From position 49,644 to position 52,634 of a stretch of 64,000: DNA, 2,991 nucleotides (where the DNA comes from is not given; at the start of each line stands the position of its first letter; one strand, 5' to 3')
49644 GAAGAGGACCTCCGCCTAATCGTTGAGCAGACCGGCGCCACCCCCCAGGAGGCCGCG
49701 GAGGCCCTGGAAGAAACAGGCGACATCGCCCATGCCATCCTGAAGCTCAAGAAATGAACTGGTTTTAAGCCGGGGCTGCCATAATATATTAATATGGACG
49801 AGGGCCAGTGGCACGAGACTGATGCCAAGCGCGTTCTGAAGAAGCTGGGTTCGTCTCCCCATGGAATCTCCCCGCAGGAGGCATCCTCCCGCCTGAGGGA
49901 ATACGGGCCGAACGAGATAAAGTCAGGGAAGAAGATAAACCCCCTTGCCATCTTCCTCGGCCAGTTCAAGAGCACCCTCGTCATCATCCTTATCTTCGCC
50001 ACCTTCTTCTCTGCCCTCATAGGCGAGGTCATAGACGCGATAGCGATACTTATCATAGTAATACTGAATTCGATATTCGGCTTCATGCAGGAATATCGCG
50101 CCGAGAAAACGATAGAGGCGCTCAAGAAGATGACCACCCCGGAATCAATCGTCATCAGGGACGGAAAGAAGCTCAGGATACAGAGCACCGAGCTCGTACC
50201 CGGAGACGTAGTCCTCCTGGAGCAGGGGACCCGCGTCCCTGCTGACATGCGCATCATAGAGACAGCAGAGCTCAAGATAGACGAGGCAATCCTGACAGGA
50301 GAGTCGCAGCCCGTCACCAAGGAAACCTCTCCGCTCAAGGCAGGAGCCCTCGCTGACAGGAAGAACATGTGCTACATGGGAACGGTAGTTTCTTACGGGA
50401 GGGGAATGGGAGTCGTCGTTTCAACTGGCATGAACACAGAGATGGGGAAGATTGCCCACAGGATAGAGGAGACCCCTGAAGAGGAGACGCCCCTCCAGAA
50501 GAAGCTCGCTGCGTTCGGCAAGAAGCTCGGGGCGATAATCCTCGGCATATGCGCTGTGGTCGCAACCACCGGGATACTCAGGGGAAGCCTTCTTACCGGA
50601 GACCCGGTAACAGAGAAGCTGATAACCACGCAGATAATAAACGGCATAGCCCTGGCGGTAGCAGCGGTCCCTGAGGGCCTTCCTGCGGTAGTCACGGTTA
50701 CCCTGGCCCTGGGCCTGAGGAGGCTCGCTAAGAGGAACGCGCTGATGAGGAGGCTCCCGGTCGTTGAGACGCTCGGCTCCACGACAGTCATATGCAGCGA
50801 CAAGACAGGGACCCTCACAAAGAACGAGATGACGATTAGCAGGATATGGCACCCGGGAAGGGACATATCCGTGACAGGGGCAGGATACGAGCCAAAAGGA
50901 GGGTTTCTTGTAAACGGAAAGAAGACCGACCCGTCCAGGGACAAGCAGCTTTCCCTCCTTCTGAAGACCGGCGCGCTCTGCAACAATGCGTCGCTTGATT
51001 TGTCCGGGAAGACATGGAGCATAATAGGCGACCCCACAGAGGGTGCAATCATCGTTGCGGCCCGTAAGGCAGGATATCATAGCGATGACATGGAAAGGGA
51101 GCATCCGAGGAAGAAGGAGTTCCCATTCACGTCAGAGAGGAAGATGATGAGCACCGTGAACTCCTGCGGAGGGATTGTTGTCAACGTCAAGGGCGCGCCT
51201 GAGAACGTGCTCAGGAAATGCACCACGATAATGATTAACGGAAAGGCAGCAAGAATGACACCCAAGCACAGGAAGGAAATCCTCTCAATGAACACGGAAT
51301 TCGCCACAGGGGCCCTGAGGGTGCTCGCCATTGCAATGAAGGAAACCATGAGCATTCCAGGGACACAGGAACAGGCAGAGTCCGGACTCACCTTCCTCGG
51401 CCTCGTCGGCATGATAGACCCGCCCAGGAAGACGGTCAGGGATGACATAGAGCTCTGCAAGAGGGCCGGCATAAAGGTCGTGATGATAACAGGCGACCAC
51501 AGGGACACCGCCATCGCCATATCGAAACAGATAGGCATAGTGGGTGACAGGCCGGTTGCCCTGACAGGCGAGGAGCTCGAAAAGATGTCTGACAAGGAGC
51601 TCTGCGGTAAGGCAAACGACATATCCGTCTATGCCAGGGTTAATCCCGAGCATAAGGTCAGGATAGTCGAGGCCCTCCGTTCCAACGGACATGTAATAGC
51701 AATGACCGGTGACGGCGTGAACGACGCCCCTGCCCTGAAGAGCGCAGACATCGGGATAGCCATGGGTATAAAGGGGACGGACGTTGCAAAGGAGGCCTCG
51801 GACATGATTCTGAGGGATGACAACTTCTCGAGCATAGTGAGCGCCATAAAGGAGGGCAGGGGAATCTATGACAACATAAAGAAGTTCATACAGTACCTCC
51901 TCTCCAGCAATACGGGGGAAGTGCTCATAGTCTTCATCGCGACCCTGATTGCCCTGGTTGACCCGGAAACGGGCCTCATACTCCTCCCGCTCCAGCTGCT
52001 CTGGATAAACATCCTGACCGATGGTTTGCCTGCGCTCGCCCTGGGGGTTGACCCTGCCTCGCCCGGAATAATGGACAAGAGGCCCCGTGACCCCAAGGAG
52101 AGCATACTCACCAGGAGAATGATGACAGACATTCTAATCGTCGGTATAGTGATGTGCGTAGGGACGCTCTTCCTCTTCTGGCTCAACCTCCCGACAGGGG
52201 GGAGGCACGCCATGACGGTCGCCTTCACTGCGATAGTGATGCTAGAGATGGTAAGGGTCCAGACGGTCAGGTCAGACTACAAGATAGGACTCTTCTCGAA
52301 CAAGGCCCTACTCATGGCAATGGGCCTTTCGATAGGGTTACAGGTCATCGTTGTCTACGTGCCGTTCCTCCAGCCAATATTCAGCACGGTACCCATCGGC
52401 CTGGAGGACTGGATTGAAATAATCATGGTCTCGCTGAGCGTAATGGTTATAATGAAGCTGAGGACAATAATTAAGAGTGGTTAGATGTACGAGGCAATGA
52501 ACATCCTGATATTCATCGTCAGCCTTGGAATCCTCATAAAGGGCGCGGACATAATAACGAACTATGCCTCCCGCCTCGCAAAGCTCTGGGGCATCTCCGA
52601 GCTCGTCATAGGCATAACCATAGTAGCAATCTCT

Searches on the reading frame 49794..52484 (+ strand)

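Call 50: search_protein_families(library=ncbifam, proteins=[window:49794-52484:+], max_evalue=1e-10)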
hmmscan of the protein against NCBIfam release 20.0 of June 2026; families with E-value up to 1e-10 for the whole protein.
window:49794-52484:+ (896 aa): 19 families
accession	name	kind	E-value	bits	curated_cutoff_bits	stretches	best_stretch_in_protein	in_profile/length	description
TIGR01522.1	ATPase-IIA2_Ca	equivalog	4e-231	769.3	798.3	1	24-892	23-848/854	calcium-transporting P-type ATPase, PMR1-type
TIGR01116.1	ATPase-IIA1_Ca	equivalog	2e-225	750.6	703.4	1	55-887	2-791/799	calcium-translocating P-type ATPase, SERCA-type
TIGR01523.1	ATPase-IID_K-Na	equivalog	3.8e-159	531.3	645.05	2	232-795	267-854/997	potassium/sodium efflux P-type ATPase, fungal-type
TIGR01517.1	ATPase-IIB_Ca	equivalog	5.7e-159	531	507.05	2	388-889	391-875/882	calcium-translocating P-type ATPase, PMCA-type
TIGR01106.1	ATPase-IIC_X-K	subfamily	1.6e-137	459.9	946.1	2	78-585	103-610/997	Na,H/K antiporter P-type ATPase subunit alpha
TIGR01647.1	ATPase-IIIA_H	equivalog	1.9e-129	433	615.5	2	24-351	1-307/755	plasma-membrane proton-efflux P-type ATPase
TIGR01524.1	ATPase-IIIB_Mg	equivalog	8.2e-116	387.9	610.75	2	9-349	18-355/867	magnesium-translocating P-type ATPase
NF011702.0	PRK15122.1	subfamily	3.6e-106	356.1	975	2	419-879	427-886/907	magnesium-translocating P-type ATPase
TIGR01494.1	ATPase_P-type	subfamily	1.7e-96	323.5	62.3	3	85-355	2-236/478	HAD-IC family P-type ATPase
TIGR01657.1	P-ATPase-V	hypoth_equivalog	1.8e-69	234.4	618.25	2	13-599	129-714/1055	ATP13A2 family polyamine export P-type ATPase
TIGR01525.1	ATPase-IB_hvy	subfamily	4.4e-68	230.5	346.25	2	65-351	4-269/560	heavy metal translocating P-type ATPase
TIGR01512.1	ATPase-IB2_Cd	subfamily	1.2e-54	185.9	313.5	2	611-705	366-456/494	cadmium family heavy metal-translocating P-type ATPase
NF008262.1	PRK11033.1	equivalog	6.4e-45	153.8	1005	2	71-351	187-446/731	zinc/cadmium/mercury/lead-transporting ATPase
TIGR01511.1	ATPase-IB1_Cu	subfamily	1.1e-42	146.6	397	2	605-717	403-508/542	copper-translocating P-type ATPase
NF033775.1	P_type_ZntA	exception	1.8e-36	125.7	1240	2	71-351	192-451/732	Zn(II)/Cd(II)/Pb(II) translocating P-type ATPase ZntA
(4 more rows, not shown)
